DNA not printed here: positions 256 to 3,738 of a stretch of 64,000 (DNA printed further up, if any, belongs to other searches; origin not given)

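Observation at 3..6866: Compact Pel / galactosaminogalactan-like exopolysaccharide locus with adjacent HD-GYP protein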

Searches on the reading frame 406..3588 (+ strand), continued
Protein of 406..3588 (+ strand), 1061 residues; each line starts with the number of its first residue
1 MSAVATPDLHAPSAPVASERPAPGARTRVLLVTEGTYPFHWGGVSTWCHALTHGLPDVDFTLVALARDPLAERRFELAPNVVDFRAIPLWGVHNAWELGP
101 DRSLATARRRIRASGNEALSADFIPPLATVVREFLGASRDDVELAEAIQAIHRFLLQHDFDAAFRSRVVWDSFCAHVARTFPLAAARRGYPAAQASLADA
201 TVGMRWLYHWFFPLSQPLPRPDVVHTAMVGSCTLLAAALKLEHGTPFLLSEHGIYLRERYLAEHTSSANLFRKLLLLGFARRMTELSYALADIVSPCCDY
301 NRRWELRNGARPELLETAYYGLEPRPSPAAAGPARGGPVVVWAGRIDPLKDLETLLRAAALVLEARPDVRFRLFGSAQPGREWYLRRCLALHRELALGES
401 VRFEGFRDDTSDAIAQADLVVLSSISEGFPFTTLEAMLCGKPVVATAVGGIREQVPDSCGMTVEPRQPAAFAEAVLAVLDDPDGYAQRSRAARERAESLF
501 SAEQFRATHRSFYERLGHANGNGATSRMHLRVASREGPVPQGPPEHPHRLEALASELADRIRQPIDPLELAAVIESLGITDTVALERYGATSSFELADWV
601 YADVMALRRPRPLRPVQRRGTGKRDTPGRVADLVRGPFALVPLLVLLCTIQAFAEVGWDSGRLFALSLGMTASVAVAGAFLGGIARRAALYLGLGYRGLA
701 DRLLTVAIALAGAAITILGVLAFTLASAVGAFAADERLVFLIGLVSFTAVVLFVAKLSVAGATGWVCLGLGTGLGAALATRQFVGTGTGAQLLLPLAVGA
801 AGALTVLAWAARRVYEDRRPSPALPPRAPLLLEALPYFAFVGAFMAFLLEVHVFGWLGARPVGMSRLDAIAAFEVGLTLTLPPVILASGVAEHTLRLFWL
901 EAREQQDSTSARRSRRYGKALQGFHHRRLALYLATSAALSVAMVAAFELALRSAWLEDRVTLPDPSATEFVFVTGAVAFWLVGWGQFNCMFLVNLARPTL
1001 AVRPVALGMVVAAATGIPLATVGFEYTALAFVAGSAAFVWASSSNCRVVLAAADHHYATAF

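Call 60: search_protein_families(library=pfam, proteins=[L025:13402-15183:+, L019:13841-15478:+, L026:13044-14660:+, L017:10352-11959:+, L042:9892-13056:+, L028:11326-12888:+], max_evalue=0.01)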
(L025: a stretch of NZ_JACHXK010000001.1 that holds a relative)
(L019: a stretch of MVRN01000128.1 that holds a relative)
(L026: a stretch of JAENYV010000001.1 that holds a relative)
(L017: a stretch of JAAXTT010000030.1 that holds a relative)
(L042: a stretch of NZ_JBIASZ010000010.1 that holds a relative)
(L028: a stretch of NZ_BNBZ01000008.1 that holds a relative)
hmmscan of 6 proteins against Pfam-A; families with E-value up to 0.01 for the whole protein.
L025:13402-15183:+ (594 aa): 1 family
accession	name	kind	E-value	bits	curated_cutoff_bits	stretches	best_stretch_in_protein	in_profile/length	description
PF16933.10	PelG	-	4.2e-05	23.1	29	1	161-591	28-452/452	Putative exopolysaccharide Exporter (EPS-E)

L019:13841-15478:+ (546 aa): 1 family
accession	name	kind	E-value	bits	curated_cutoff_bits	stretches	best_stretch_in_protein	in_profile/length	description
PF16933.10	PelG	-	0.0017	17.8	29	1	148-543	64-452/452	Putative exopolysaccharide Exporter (EPS-E)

L026:13044-14660:+ (539 aa): 0 families

L017:10352-11959:+ (536 aa): 0 families

L042:9892-13056:+ (1055 aa): 0 families

L028:11326-12888:+ (521 aa): 0 families

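Call 61: search_solved_structures(query=L004:7900-9993:+, max_evalue=0.01, show_alignments=1)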
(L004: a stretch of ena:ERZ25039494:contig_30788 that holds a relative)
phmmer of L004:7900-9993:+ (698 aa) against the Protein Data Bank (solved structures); distinct sequences matched with E-value up to 0.01: 1.
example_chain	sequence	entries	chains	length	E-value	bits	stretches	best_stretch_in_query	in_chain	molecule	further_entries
6nwz_A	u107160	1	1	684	1.5e-36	129.3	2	114-400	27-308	Carbohydrate deacetylase Agd3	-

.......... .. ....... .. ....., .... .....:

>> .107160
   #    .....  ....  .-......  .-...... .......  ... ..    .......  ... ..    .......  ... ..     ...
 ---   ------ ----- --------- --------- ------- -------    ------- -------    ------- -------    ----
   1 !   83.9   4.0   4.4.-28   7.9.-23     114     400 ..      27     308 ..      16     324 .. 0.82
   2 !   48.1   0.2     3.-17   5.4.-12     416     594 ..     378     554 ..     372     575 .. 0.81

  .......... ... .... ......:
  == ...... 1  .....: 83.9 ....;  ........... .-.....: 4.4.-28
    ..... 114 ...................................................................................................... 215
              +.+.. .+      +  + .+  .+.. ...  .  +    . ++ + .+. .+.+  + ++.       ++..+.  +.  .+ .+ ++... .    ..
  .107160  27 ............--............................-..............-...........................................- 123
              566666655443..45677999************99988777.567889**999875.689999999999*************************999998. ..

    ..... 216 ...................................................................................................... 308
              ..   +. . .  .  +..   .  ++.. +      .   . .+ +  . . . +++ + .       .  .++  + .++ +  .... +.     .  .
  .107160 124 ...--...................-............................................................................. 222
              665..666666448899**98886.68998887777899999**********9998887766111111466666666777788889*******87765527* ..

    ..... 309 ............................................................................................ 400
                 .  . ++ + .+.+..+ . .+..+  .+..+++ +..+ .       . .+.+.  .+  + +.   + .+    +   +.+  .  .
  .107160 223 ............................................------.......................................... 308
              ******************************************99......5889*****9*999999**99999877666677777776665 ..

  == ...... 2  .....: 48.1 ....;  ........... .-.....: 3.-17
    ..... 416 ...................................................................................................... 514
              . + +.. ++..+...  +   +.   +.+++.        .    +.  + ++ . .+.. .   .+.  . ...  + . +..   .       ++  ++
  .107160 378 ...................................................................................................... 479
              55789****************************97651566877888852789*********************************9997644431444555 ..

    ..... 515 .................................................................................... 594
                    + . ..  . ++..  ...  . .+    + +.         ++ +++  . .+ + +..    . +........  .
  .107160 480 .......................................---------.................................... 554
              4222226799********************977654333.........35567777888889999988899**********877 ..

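Call 78: search_solved_structures(query=L032:12862-13929:+, max_evalue=1e-25)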
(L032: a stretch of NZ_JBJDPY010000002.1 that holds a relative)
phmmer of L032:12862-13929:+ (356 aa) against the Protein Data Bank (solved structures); distinct sequences matched with E-value up to 1e-25: 26.
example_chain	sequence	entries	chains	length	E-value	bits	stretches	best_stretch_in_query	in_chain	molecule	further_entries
6wjb_A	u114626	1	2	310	2.3e-35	125.8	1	26-335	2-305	NAD-dependent epimerase/dehydratase family protein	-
6wj9_A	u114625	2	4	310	1.1e-34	123.5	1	26-335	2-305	NAD-dependent epimerase/dehydratase family protein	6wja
6dnt_A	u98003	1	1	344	2.1e-34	122.6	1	30-340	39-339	NAD-dependent epimerase/dehydratase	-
7ys8_A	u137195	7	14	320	1e-33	120.3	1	31-342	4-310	UDP-glucose 4-epimerase | UDP-glucose 4-epimerase along with EC 5.1.3.2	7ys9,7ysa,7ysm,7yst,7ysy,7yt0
3vps_A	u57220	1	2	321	1.1e-33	120.2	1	30-341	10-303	NAD-dependent epimerase/dehydratase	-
1r66_A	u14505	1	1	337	2.1e-33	119.3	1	31-342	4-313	TDP-glucose-4,6-dehydratase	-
1r6d_A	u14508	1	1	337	3.8e-33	118.4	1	31-342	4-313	TDP-glucose-4,6-dehydratase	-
6zl6_A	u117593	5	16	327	2e-32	116.1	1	30-341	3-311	Epimerase domain-containing protein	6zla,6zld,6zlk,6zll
6zlj_A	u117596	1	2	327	7.1e-32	114.2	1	30-341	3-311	Epimerase domain-containing protein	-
10ke_A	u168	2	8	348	7.3e-32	114.2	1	31-339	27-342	Capsular polysaccharide biosynthesis protein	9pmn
6bwl_A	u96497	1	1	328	4e-31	111.8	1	30-341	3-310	Pal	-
8du1_A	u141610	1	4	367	9.4e-30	107.3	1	30-343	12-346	dTDP-glucose 4,6-dehydratase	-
8shh_A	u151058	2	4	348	9.6e-30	107.2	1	26-341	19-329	dTDP-glucose 4,6-dehydratase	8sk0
6pmh_A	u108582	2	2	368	3.1e-29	105.6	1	29-348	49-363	UDP-glucose 4-epimerase related protein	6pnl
1sb8_A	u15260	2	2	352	3.5e-29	105.4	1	31-338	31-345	wbpP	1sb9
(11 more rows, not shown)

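Call 79: search_solved_structures(query=L032:12862-13929:+, max_evalue=1e-33, show_alignments=4)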
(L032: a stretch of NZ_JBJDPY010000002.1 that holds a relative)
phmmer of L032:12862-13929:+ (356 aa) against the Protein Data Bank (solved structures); distinct sequences matched with E-value up to 1e-33: 3.
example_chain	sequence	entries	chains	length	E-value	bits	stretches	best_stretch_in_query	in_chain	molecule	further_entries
6wjb_A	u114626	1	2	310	2.3e-35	125.8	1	26-335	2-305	NAD-dependent epimerase/dehydratase family protein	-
6wj9_A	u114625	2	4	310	1.1e-34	123.5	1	26-335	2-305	NAD-dependent epimerase/dehydratase family protein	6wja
6dnt_A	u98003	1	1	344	2.1e-34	122.6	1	30-340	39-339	NAD-dependent epimerase/dehydratase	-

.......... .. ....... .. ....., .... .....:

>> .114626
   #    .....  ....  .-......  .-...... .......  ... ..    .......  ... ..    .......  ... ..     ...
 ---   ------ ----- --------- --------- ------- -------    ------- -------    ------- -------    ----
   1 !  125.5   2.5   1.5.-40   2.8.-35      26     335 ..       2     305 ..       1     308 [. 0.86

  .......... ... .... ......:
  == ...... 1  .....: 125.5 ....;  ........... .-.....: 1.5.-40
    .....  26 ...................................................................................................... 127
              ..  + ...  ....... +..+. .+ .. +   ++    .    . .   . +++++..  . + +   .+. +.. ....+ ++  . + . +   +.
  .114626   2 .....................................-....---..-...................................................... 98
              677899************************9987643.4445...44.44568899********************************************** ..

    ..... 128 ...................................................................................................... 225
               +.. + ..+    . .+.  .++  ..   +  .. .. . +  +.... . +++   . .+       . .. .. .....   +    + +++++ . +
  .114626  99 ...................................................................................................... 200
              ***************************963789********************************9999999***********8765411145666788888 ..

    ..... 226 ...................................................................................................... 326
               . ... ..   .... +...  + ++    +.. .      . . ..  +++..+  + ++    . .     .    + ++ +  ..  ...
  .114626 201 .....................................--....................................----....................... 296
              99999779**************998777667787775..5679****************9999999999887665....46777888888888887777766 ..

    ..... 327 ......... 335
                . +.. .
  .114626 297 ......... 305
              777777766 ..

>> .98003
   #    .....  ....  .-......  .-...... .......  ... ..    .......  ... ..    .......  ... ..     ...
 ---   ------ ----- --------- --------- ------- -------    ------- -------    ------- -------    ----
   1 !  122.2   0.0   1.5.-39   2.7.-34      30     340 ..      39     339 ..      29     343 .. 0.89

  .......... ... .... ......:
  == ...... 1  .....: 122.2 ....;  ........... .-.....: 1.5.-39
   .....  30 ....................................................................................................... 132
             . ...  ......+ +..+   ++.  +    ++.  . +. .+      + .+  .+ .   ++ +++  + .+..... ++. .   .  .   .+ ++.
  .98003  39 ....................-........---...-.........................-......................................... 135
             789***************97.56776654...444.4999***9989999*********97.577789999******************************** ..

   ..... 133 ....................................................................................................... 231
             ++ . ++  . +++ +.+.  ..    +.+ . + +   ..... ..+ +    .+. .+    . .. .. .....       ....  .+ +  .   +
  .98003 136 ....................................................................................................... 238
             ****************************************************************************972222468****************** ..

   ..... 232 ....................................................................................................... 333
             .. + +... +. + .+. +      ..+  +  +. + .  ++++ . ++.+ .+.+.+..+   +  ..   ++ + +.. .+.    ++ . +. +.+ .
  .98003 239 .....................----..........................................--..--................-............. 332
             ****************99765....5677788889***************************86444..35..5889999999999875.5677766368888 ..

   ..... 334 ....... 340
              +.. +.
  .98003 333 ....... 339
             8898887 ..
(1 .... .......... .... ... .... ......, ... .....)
